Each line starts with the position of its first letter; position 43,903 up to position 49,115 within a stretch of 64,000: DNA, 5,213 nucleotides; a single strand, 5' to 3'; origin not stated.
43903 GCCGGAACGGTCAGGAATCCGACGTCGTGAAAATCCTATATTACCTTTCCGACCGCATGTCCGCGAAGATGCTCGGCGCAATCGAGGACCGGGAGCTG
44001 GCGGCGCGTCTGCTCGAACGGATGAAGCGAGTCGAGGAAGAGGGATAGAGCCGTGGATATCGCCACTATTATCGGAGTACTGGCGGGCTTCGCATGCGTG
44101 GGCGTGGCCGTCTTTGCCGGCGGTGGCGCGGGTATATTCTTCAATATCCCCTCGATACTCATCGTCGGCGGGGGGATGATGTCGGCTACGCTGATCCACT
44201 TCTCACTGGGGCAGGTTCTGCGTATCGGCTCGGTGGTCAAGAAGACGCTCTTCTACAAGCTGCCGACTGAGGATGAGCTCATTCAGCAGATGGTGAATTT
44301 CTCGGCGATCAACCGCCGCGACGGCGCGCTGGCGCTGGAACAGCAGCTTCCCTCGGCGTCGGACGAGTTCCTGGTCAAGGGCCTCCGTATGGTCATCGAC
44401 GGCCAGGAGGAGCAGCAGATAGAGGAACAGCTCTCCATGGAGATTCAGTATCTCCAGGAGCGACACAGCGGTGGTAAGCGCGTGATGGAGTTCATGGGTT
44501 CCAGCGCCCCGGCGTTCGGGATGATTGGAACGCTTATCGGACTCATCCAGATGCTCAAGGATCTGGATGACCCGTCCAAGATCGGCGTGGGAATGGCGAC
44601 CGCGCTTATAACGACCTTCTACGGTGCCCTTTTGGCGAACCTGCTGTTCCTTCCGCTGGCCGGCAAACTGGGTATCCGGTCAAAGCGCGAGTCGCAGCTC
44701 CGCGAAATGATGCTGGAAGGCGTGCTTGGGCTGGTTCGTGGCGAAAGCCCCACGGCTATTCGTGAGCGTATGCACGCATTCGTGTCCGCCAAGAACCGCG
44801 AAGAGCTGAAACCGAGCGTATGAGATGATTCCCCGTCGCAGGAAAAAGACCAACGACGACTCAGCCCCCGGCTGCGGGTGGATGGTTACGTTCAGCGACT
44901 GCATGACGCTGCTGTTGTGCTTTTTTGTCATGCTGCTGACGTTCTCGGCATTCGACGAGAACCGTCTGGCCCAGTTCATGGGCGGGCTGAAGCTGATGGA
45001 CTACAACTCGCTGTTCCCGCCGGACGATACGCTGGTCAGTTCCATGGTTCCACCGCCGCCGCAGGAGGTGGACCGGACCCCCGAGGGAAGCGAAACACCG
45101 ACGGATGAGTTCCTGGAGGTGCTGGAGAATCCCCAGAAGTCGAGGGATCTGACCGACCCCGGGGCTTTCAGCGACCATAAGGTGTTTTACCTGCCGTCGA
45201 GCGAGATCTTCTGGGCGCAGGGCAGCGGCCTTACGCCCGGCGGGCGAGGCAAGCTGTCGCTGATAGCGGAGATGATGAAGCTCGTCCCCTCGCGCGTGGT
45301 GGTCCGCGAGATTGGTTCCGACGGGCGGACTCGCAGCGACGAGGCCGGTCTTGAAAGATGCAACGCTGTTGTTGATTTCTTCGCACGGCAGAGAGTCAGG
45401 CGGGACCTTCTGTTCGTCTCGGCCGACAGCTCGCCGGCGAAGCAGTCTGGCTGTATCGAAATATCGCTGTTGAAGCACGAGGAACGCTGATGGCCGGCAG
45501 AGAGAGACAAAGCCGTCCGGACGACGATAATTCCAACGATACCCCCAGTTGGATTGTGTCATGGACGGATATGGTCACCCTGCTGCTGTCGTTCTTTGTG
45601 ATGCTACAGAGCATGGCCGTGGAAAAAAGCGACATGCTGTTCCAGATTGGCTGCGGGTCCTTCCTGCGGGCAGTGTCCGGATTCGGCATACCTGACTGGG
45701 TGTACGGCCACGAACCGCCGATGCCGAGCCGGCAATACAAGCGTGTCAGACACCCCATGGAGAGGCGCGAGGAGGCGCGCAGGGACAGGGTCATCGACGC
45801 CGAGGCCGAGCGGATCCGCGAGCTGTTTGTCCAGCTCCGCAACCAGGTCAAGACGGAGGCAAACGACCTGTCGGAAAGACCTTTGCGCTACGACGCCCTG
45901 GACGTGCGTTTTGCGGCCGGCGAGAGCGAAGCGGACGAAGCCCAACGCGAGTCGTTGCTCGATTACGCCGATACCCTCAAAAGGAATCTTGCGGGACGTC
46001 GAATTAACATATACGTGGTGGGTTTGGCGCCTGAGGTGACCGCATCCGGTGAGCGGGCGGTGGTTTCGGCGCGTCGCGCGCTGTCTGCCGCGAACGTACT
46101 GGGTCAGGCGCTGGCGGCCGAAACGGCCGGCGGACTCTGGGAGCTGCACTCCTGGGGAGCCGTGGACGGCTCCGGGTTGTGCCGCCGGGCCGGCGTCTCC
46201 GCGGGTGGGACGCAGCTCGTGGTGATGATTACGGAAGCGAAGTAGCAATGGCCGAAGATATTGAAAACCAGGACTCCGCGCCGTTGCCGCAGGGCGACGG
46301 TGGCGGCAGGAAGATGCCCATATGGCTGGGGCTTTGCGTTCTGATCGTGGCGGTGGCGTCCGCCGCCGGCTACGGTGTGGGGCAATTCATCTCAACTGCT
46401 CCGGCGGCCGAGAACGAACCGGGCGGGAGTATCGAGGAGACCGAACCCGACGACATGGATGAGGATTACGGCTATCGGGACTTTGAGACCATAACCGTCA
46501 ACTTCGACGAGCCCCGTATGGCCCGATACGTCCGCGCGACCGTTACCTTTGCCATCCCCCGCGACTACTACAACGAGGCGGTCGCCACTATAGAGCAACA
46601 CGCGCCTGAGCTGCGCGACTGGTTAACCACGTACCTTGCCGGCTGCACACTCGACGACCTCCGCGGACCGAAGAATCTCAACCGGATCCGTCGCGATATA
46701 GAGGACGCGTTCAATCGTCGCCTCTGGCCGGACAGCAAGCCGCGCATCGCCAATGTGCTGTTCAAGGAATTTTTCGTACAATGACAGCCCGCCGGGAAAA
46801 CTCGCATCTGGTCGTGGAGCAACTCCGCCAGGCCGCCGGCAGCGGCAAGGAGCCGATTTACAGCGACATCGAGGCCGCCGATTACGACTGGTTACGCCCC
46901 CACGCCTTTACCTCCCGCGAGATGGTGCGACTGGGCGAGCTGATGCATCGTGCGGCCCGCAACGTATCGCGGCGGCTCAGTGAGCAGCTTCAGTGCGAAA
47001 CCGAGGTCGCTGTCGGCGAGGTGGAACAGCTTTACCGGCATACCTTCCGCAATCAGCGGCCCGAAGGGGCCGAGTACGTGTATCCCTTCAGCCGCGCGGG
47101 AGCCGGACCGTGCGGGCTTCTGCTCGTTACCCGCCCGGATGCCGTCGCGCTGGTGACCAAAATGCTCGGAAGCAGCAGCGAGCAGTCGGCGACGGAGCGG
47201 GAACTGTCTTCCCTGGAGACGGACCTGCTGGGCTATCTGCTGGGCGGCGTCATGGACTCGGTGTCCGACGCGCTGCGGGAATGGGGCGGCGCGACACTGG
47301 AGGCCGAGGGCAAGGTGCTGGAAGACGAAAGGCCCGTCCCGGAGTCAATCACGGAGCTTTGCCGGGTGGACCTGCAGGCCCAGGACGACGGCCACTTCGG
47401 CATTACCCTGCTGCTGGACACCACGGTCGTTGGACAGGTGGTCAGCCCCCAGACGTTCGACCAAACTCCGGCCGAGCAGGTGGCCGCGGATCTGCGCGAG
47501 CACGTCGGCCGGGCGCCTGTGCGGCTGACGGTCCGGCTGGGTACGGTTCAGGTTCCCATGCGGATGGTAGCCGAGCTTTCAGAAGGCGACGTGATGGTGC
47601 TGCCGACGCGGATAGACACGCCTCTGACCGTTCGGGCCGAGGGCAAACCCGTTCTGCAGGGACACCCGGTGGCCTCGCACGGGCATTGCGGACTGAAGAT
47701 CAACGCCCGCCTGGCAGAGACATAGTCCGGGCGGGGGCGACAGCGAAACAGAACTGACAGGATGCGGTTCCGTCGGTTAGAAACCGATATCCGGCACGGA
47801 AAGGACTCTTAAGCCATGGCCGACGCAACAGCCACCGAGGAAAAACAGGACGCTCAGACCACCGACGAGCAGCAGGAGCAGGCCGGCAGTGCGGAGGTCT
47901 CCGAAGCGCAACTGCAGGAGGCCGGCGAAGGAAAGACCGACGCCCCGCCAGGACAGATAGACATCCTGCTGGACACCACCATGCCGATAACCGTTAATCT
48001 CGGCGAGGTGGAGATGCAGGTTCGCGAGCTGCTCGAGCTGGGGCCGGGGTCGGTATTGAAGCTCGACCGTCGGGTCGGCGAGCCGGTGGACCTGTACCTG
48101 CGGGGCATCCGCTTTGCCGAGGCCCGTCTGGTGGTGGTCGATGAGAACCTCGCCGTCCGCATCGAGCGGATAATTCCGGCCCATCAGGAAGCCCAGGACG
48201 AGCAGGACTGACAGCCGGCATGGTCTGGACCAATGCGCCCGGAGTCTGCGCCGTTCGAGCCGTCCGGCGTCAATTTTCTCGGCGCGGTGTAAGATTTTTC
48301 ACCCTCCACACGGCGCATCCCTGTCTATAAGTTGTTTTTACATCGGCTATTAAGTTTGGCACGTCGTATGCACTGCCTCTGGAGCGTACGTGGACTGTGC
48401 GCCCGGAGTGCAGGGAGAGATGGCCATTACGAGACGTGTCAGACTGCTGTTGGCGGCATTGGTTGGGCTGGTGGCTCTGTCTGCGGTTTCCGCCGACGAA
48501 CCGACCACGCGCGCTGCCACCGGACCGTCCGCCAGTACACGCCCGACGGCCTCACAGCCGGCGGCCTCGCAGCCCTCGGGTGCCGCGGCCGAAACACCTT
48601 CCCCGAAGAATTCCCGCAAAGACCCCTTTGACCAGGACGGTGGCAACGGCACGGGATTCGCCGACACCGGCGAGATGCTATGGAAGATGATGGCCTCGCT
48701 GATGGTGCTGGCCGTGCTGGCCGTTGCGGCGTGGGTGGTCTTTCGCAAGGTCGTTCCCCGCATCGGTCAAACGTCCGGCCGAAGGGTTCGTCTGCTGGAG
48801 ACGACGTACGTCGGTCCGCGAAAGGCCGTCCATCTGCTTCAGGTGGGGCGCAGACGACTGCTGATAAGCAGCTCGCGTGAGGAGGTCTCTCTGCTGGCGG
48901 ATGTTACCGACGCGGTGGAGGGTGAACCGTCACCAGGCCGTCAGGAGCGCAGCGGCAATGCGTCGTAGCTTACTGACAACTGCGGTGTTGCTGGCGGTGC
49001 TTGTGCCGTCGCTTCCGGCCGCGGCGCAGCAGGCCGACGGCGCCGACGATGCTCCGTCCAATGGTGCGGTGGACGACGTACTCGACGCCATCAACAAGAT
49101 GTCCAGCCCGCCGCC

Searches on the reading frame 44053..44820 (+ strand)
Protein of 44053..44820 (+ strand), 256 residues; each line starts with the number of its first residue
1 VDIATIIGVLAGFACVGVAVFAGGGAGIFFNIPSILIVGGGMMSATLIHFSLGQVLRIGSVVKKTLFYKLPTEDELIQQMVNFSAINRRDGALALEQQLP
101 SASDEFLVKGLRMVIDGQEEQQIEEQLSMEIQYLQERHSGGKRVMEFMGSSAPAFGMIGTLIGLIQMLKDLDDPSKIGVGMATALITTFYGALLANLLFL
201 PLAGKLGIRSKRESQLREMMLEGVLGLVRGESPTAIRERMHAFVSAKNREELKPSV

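Call 49: search_protein_families(library=pfam, proteins=[window:44053-44820:+], max_evalue=0.0001)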
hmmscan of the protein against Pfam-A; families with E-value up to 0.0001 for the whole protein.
window:44053-44820:+ (256 aa): 1 family
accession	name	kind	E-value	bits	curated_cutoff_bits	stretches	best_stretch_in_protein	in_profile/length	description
PF01618.21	MotA_ExbB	-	2.4e-29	102.1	22.9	1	101-219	4-127/127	MotA/TolQ/ExbB proton channel family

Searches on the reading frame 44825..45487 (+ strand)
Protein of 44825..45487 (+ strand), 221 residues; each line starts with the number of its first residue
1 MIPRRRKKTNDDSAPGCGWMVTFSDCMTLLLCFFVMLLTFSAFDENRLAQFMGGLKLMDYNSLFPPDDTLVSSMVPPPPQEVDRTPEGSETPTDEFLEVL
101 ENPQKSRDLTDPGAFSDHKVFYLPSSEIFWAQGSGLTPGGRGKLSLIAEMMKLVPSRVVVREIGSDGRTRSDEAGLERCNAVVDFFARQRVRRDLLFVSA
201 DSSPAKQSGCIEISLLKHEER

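Call 49: search_protein_families(library=pfam, proteins=[window:44825-45487:+], max_evalue=0.0001)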
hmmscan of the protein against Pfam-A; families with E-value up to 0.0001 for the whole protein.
window:44825-45487:+ (221 aa): 1 family
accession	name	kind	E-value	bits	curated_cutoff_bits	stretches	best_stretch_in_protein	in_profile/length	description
PF13677.11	MotB_plug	-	3.4e-15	55.8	24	1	5-56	2-55/58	Membrane MotB of proton-channel complex MotA/MotB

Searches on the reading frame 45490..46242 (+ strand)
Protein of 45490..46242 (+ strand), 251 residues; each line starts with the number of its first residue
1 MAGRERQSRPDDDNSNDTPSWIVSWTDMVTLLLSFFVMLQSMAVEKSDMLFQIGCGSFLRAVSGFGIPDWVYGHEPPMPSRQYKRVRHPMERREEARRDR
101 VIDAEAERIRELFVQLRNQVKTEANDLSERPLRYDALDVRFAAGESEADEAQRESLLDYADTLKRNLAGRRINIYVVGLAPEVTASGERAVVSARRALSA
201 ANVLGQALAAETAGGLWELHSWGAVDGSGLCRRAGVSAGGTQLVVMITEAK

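Call 49: search_protein_families(library=pfam, proteins=[window:45490-46242:+], max_evalue=0.0001)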
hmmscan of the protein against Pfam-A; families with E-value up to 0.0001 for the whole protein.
window:45490-46242:+ (251 aa): 1 family
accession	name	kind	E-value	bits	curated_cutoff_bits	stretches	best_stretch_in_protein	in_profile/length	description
PF13677.11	MotB_plug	-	1.6e-09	37.6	24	1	6-44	3-41/58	Membrane MotB of proton-channel complex MotA/MotB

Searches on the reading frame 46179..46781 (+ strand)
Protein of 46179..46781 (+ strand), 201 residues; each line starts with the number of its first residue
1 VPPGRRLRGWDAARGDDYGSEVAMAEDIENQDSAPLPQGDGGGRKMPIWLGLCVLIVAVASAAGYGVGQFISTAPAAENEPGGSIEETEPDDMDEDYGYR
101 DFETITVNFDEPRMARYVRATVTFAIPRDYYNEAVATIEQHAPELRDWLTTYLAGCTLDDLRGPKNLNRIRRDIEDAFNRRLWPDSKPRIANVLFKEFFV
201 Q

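Call 50: search_protein_families(library=pfam, proteins=[window:46179-46781:+], max_evalue=0.0001)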
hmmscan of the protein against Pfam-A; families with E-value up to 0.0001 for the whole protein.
window:46179-46781:+ (201 aa): 1 family
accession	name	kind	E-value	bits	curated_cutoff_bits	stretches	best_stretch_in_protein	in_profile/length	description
PF03748.19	FliL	-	6.4e-16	59.2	24.6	1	101-201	3-103/103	Flagellar basal body-associated protein FliL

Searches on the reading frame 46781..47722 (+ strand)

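Call 50: search_protein_families(library=pfam, proteins=[window:46781-47722:+], max_evalue=0.0001)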
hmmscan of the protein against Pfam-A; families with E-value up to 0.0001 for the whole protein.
window:46781-47722:+ (314 aa): 2 families
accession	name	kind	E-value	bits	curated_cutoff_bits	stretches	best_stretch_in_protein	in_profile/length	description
PF01052.25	FliMN_C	-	3.8e-16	59.2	23.8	1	241-309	2-70/73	Type III flagellar switch regulator (C-ring) FliN C-term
PF02154.20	FliM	-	4.2e-06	27.2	27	1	35-166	1-132/192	Flagellar motor switch protein FliM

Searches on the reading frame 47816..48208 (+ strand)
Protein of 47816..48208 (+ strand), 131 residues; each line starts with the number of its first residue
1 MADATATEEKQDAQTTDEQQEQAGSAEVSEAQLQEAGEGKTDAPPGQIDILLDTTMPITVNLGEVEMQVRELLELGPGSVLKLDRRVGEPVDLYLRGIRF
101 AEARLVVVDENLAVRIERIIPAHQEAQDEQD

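Call 50: search_protein_families(library=pfam, proteins=[window:47816-48208:+], max_evalue=0.0001)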
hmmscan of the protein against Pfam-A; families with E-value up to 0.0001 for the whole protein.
window:47816-48208:+ (131 aa): 1 family
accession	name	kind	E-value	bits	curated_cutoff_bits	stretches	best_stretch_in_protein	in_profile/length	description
PF01052.25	FliMN_C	-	1.7e-23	82.8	23.8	1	51-120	3-72/73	Type III flagellar switch regulator (C-ring) FliN C-term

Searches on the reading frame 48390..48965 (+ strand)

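Call 50: search_protein_families(library=pfam, proteins=[window:48390-48965:+], max_evalue=0.0001)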
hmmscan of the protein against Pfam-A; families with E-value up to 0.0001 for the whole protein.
window:48390-48965:+ (192 aa): 1 family
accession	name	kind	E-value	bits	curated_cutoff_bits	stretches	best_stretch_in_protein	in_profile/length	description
PF04347.18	FliO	-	1.7e-09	38.1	22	1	115-188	1-77/91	Flagellar biosynthesis protein, FliO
